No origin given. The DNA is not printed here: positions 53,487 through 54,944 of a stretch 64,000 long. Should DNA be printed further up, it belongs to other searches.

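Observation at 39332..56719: Four copies of a ~380-aa GT-B-like family of unassigned function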

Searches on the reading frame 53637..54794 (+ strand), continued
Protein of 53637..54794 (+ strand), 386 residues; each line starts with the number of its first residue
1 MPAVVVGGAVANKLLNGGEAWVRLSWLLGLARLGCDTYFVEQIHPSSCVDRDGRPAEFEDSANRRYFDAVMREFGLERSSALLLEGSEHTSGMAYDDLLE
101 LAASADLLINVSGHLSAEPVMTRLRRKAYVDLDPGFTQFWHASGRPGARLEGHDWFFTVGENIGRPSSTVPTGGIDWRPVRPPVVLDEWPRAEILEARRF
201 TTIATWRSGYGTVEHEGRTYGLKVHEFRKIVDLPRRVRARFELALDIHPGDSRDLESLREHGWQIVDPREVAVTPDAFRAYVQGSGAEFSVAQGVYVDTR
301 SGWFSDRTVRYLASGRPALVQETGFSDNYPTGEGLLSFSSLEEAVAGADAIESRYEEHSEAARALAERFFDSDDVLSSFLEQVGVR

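Call 57: search_protein_families(library=pfam, proteins=[P0246, P0203, P0178, P0158, P0196, P0213, P0239], max_evalue=0.001)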
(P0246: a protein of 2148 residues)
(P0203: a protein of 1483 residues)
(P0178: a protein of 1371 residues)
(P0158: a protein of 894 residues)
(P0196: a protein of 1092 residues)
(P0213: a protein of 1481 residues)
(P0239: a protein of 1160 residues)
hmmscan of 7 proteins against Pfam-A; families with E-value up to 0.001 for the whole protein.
P0246 (2148 aa): 13 families
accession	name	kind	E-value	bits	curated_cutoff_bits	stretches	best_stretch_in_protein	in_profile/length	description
PF00535.33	Glycos_transf_2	-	3.6e-26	92.5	23.3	1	463-580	1-117/168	Glycosyl transferase family 2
PF13489.12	Methyltransf_23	-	6.6e-13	49.1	27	1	1966-2121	6-162/164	Methyltransferase domain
PF13692.12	Glyco_trans_1_4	-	2e-11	44.7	27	1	1445-1561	13-125/142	Glycosyl transferases group 1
PF07021.18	MetW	-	5.3e-10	39.7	21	1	1980-2052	11-84/193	Methionine biosynthesis protein MetW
PF13641.12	Glyco_tranf_2_3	-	3.1e-09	37.6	27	1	462-676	3-218/230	Glycosyltransferase like family 2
PF13649.12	Methyltransf_25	-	9.6e-09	36.3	27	1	1986-2076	1-97/97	Methyltransferase domain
PF08241.18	Methyltransf_11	-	3.9e-08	34.3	21.2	1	1987-2079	1-94/95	Methyltransferase domain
PF00534.26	Glycos_transf_1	-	5.7e-07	29.7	26.4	1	1441-1606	22-166/172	Glycosyl transferases group 1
PF08242.18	Methyltransf_12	-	1.2e-06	29.6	30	1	1987-2078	1-98/98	Methyltransferase domain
PF13524.12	Glyco_trans_1_2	-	2.1e-06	28.2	25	0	286-381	43-139/144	Glycosyl transferase-like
PF20706.3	GT4-conflict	-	7.6e-06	25.6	26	1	1443-1625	208-384/385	Family 4 Glycosyltransferase in conflict systems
PF13847.12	Methyltransf_31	-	8.6e-06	25.9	27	1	1984-2084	5-113/145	Methyltransferase domain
PF10111.15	Glyco_tranf_2_2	-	0.00081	19.4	27.3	0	463-552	1-92/276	Glycosyltransferase like family 2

P0203 (1483 aa): 4 families
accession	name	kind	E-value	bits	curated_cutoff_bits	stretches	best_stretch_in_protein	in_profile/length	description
PF00534.26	Glycos_transf_1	-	3.9e-11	43.2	26.4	1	976-1097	18-135/172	Glycosyl transferases group 1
PF13692.12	Glyco_trans_1_4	-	1e-10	42.5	27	1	987-1102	13-125/142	Glycosyl transferases group 1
PF20706.3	GT4-conflict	-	6.7e-06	25.8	26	1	1007-1154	232-372/385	Family 4 Glycosyltransferase in conflict systems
PF13524.12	Glyco_trans_1_2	-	5e-05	23.7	25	0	266-345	37-114/144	Glycosyl transferase-like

P0178 (1371 aa): 6 families
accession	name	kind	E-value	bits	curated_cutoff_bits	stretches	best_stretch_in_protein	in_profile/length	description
PF00535.33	Glycos_transf_2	-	5.4e-52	176.5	23.3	2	465-634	1-167/168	Glycosyl transferase family 2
PF13641.12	Glyco_tranf_2_3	-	3.1e-32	112.9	27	2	465-679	4-218/230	Glycosyltransferase like family 2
PF10111.15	Glyco_tranf_2_2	-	2.3e-09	37.6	27.3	0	481-657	16-201/276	Glycosyltransferase like family 2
PF13506.12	Glyco_transf_21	-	1.6e-08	34.7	21.7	1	534-673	22-155/174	Glycosyl transferase family 21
PF13632.12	Glyco_trans_2_3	-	1.9e-08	34.8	27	1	1180-1312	3-124/198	Glycosyl transferase family group 2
PF13704.12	Glyco_tranf_2_4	-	4.2e-05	24.4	27.5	0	493-538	21-65/98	Glycosyl transferase family 2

P0158 (894 aa): 2 families
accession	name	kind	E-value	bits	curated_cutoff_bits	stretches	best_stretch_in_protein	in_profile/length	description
PF13692.12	Glyco_trans_1_4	-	7e-24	85.1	27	1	196-335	2-142/142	Glycosyl transferases group 1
PF13524.12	Glyco_trans_1_2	-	6.1e-09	36.4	25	1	233-356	16-135/144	Glycosyl transferase-like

P0196 (1092 aa): 5 families
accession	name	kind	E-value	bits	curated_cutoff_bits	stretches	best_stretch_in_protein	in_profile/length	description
PF00005.33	ABC_tran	-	1.6e-32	113.4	25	1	368-516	2-137/137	ABC transporter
PF00664.28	ABC_membrane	-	1.6e-28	100.7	28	1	26-304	5-273/274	ABC transporter transmembrane region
PF02463.25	SMC_N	-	8.3e-05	22.6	40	0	378-557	25-210/220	RecF/RecN/SMC N terminal domain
PF13524.12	Glyco_trans_1_2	-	0.00012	22.5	25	1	921-1019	36-135/144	Glycosyl transferase-like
PF13191.12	AAA_16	-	0.00026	21.9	32.6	0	376-422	24-64/167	AAA ATPase domain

P0213 (1481 aa): 6 families
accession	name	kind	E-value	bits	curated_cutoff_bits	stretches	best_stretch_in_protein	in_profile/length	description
PF00005.33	ABC_tran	-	5.1e-32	111.8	25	1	381-529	2-137/137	ABC transporter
PF00535.33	Glycos_transf_2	-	8.6e-31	107.6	23.3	1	1090-1266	1-167/168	Glycosyl transferase family 2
PF00664.28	ABC_membrane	-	1.7e-28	100.5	28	1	41-317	7-273/274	ABC transporter transmembrane region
PF13641.12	Glyco_tranf_2_3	-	3.6e-16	60.3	27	1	1089-1314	3-221/230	Glycosyltransferase like family 2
PF13506.12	Glyco_transf_21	-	4e-06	26.9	21.7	1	1165-1306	21-156/174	Glycosyl transferase family 21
PF13632.12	Glyco_trans_2_3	-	0.0002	21.7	27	1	1178-1311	2-130/198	Glycosyl transferase family group 2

P0239 (1160 aa): 4 families
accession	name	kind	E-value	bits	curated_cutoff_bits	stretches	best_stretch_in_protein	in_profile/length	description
PF00005.33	ABC_tran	-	7e-34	117.8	25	1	368-517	1-137/137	ABC transporter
PF00664.28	ABC_membrane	-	1.6e-22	80.9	28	1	26-305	4-273/274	ABC transporter transmembrane region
PF13304.12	AAA_21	-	1.7e-06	28.7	27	0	495-543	244-295/304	AAA domain, putative AbiEii toxin, Type IV TA system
PF02463.25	SMC_N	-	5.7e-05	23.1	40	1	455-557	135-209/220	RecF/RecN/SMC N terminal domain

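Call 68: search_protein_families(library=pfam, proteins=[L078:11158-11883:+], max_evalue=10)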
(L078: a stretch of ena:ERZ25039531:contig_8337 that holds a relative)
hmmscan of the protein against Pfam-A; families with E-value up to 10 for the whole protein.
L078:11158-11883:+ (242 aa): 1 family
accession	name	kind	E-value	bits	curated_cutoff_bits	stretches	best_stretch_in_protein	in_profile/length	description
PF00685.33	Sulfotransfer_1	-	0.021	14.7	22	1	60-103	72-117/255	Sulfotransferase domain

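Call 71: search_solved_structures(query=A3, max_evalue=10, show_alignments=3)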
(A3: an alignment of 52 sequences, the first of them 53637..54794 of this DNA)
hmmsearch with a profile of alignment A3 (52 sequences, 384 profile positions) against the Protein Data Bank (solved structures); distinct sequences matched with E-value up to 10: 5.
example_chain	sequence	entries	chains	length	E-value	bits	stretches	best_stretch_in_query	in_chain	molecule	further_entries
2f9f_A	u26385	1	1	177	0.038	16.1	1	310-358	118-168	first mannosyl transferase (wbaZ-1)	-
3qkw_A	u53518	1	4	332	0.16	14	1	308-353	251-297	Nucleotide sugar synthetase-like protein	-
3rhz_A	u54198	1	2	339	0.17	14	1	308-353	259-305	Nucleotide sugar synthetase-like protein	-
9hu9_A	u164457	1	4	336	0.39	12.7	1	308-372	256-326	Glucosyltransferase 3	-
9htx_A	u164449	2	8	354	0.43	12.6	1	308-372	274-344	Glucosyltransferase 3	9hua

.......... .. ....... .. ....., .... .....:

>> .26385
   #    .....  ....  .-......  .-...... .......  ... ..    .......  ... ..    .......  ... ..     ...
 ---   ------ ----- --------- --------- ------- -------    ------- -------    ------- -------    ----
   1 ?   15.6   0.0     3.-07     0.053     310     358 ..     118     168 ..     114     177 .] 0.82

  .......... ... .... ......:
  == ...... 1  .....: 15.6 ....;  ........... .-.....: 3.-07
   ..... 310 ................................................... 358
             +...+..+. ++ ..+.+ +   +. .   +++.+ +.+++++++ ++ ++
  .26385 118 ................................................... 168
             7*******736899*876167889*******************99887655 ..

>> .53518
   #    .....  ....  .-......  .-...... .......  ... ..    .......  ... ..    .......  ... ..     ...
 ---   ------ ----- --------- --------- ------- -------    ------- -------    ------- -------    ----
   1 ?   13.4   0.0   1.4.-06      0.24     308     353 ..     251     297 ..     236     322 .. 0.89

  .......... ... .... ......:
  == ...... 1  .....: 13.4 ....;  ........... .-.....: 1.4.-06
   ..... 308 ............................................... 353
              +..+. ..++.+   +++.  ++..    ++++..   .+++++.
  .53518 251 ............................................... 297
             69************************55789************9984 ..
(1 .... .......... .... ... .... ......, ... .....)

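Call 72: search_protein_families(library=pfam, alignment_id=A3, max_evalue=0.1)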
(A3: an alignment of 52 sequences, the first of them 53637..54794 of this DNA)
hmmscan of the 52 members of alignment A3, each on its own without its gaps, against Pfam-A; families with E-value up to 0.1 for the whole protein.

A. member 1, window:53637-54794:+ (386 aa): 1 family
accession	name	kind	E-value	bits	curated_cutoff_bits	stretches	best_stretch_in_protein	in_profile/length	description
PF13524.12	Glyco_trans_1_2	-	0.0006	20.2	25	1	273-368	35-124/144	Glycosyl transferase-like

B. families by the number of members that match (of 52 scanned): 9 families
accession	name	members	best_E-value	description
PF13524.12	Glyco_trans_1_2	35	6.7e-06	Glycosyl transferase-like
PF13439.12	Glyco_transf_4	2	0.033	Glycosyltransferase Family 4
PF20094.4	GWxTD_dom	2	0.055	GWxTD domain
PF01974.23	tRNA_int_endo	1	0.0071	tRNA intron endonuclease, catalytic C-terminal domain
PF20698.3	PIN-TPR-GreABC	1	0.026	PIN domain associated with the TPR-GreAB-C-PIN system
PF13579.12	Glyco_trans_4_4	1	0.028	Glycosyl transferase 4-like domain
PF11449.14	ArsP_2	1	0.054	Putative, 10TM heavy-metal exporter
PF08081.16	RBM1CTR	1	0.06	RBM1CTR (NUC064) family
PF00107.32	ADH_zinc_N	1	0.096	Zinc-binding dehydrogenase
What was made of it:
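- On Pfam PF13524 Glyco_trans_1_2 (CgeB-like): 35 of 52 relatives match only at E<=0.1 (call 72).
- Closest known: Pfam PF13524 Glyco_trans_1_2. Same: It matches 35 of 52 members at E<=0.1 (best 6.7e-6), always over the C-terminal ~100 aa (call 72).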

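Call 77: list_cluster_members(proteins=[P0001, P0009, P0031, P0034, P0113, P0106])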
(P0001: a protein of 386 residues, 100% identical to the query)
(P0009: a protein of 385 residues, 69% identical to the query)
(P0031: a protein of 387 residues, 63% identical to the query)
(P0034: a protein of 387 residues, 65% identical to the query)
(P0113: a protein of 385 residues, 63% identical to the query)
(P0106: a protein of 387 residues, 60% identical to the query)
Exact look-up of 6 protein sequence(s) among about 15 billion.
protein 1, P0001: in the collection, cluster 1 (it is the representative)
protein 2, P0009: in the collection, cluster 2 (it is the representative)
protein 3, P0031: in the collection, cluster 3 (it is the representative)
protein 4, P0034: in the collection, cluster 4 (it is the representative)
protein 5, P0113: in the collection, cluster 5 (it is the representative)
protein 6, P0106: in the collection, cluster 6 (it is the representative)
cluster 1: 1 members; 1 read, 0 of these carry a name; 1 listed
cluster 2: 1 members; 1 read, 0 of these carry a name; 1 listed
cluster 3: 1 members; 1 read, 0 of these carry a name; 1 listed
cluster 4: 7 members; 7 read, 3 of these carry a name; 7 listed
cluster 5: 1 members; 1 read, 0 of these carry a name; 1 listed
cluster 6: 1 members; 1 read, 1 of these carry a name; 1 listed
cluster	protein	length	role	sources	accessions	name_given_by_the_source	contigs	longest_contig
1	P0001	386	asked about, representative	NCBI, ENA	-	-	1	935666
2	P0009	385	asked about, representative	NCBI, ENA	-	-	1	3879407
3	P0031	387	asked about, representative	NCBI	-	-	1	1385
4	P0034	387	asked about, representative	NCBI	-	-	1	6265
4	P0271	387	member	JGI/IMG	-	hypothetical protein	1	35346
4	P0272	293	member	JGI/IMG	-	hypothetical protein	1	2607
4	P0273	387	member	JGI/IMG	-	hypothetical protein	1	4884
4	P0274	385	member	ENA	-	-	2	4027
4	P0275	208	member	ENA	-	-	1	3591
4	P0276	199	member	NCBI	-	-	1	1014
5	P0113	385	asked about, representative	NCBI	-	-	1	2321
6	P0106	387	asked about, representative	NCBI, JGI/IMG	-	hypothetical protein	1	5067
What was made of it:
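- Tried and rejected: list_cluster_members gave no names or organism (call 77).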
